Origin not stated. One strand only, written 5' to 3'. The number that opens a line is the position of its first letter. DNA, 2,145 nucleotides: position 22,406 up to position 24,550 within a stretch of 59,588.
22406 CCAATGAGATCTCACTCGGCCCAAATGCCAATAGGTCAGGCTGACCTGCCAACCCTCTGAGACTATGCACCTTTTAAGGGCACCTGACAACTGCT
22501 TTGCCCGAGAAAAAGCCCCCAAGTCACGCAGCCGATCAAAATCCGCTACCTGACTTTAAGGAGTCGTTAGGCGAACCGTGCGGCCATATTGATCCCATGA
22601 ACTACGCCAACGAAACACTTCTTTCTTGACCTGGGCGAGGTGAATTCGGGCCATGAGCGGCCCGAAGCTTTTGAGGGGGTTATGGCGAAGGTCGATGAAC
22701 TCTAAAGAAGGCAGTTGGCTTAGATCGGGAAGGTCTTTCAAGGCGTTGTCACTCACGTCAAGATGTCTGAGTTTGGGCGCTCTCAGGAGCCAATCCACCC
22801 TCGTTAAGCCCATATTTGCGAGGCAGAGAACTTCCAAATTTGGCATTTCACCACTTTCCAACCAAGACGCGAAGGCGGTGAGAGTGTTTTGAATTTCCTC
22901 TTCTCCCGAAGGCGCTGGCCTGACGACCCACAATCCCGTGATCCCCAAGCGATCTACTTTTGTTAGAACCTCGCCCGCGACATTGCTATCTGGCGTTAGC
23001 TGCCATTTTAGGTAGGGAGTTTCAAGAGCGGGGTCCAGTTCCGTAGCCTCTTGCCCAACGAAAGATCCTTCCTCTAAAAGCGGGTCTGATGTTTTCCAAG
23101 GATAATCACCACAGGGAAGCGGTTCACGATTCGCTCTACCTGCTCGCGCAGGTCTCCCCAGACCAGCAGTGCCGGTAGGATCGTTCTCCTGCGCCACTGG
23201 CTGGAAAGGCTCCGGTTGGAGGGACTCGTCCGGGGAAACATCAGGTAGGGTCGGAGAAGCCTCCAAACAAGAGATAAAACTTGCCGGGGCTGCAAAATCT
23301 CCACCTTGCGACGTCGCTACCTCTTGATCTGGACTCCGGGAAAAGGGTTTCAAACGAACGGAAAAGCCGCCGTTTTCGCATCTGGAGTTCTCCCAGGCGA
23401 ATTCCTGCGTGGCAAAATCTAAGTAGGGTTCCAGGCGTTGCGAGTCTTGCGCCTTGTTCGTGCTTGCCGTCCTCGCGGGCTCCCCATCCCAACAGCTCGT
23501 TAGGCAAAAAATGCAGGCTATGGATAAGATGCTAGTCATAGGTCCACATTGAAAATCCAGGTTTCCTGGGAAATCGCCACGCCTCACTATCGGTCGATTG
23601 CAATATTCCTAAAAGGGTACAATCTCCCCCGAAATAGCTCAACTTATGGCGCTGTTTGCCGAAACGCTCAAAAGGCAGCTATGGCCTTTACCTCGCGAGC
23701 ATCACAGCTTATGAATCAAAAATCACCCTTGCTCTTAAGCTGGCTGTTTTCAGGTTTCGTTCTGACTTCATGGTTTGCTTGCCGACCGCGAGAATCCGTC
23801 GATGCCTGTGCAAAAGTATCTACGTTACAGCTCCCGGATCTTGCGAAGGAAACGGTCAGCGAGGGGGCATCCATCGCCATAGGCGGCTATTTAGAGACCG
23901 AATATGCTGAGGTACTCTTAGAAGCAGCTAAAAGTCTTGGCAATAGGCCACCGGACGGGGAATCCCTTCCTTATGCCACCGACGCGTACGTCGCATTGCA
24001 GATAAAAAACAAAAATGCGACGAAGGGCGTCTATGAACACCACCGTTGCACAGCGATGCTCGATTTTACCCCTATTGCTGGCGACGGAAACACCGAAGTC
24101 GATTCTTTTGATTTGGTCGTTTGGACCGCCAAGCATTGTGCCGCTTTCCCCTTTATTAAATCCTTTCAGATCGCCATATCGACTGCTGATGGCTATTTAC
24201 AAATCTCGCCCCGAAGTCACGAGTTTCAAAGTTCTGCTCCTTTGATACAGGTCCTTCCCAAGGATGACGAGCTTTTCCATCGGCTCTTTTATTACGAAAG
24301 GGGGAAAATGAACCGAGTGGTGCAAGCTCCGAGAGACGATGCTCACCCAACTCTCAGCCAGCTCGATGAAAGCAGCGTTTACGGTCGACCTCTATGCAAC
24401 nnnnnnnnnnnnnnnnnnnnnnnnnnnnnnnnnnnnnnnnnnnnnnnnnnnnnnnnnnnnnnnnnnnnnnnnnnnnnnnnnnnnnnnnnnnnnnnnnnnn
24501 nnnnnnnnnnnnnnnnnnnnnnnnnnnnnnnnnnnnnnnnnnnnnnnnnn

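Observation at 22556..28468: Envelope cluster of LRR lipoprotein, expanded trypsin-like lipoprotein, 7TM-receptor SpoIIE phosphatase and OM barrel: candidate undescribed surface-sensing system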

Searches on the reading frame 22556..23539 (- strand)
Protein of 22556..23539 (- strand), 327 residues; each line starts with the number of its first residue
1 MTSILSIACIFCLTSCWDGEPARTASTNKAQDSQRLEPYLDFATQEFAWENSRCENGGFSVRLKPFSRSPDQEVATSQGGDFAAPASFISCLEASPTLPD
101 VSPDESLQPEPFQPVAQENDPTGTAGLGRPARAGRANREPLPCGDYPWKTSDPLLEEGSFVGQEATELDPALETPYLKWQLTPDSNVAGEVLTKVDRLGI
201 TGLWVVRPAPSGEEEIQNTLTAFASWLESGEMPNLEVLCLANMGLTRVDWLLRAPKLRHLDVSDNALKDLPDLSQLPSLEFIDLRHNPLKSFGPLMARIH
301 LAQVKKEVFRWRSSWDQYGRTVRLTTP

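Call 3: search_protein_families(library=pfam, proteins=[window:22556-23539:-], max_evalue=1)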
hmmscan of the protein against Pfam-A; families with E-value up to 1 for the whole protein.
window:22556-23539:- (327 aa): 7 families
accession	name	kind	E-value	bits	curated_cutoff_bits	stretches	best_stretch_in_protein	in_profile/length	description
PF12799.13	LRR_4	-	2.6e-12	47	27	2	255-295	1-42/44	Leucine Rich repeats (2 copies)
PF13855.12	LRR_8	-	7.6e-08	32.4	27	1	233-289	1-61/61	Leucine rich repeat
PF00560.39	LRR_1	-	0.0013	18.9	20.6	0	256-274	1-21/23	Leucine Rich Repeat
PF25019.1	LRR_R13L1-DRL21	-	0.0014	19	27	1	233-285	69-125/127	R13L1/DRL21 LRRs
PF24048.1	LRR_NXF1-5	-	0.012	15.6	30.5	1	230-289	51-116/142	NXF1/2/3/5 leucine-rich repeat domain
PF13516.12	LRR_6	-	0.013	15.9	23.4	1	255-269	3-17/24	Leucine Rich repeat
PF23211.1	LRR_LRWD1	-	0.22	11.6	28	1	232-290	41-99/190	Leucine-rich repeat and WD repeat-containing protein 1, LRR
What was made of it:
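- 22556..23539 (-): LRR lipoprotein (327 aa). It has the lipobox LTSC (Cys16), a Pro/Glu/Ser-rich N-terminal half, and 3-4 leucine-rich repeats at about residues 228-297. Pfam LRR_4 at 2.6e-12 and LRR_8 at 7.6e-8 (call 3).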

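Call 4: search_protein_families(library=ncbifam, proteins=[window:22556-23539:-], max_evalue=1)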
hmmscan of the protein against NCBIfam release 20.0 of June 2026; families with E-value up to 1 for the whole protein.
window:22556-23539:- (327 aa): 6 families
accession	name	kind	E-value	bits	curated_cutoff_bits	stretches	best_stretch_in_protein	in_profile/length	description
NF041381.1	XopAC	subfamily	5e-05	22.2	450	1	231-288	134-194/451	XopAC/AvrAC family type III secretion system effector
NF041351.1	XopL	equivalog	0.0014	17.5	500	1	214-293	32-113/497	type III secretion system leucine-rich repeat domain-containing effector XopL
NF033190.2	inl_like_NEAT_1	exception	0.0045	15.3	1275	1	232-296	240-304/754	NEAT domain-containing leucine-rich repeat protein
NF047464.1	FibnectbindLIC11051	equivalog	0.024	13.1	1000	1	231-289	555-616/685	LIC_11051 family fibronectin-binding protein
NF033189.1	internalin_A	exception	0.26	9.5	1600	1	232-284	140-192/799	class 1 internalin InlA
NF033188.1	internalin_H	exception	0.27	9.8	1050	1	232-297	185-250/548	InlH/InlC2 family class 1 internalin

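Call 97: search_protein_families(library=padloc, proteins=[window:22556-23539:-], max_evalue=0.1)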
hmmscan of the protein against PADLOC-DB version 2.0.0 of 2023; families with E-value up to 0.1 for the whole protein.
window:22556-23539:- (327 aa): 0 families

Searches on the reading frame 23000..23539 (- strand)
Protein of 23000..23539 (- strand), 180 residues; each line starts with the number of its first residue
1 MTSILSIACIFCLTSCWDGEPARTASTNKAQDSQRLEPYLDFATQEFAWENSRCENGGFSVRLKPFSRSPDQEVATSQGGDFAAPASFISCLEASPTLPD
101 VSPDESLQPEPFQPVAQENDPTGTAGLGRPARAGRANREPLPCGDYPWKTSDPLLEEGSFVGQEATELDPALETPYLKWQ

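Call 14: search_protein_families(library=pfam, proteins=[window:23000-23539:-], max_evalue=10)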
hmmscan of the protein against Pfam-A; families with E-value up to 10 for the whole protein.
window:23000-23539:- (180 aa): 0 families

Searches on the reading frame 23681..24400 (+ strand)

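Call 14: search_protein_families(library=pfam, proteins=[window:23681-24400:+], max_evalue=10)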
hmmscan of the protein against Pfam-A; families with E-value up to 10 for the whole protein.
window:23681-24400:+ (240 aa): 1 family
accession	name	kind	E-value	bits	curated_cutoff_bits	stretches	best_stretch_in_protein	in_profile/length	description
PF02557.22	VanY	-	0.24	11.6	25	1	69-168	31-116/132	D-alanyl-D-alanine carboxypeptidase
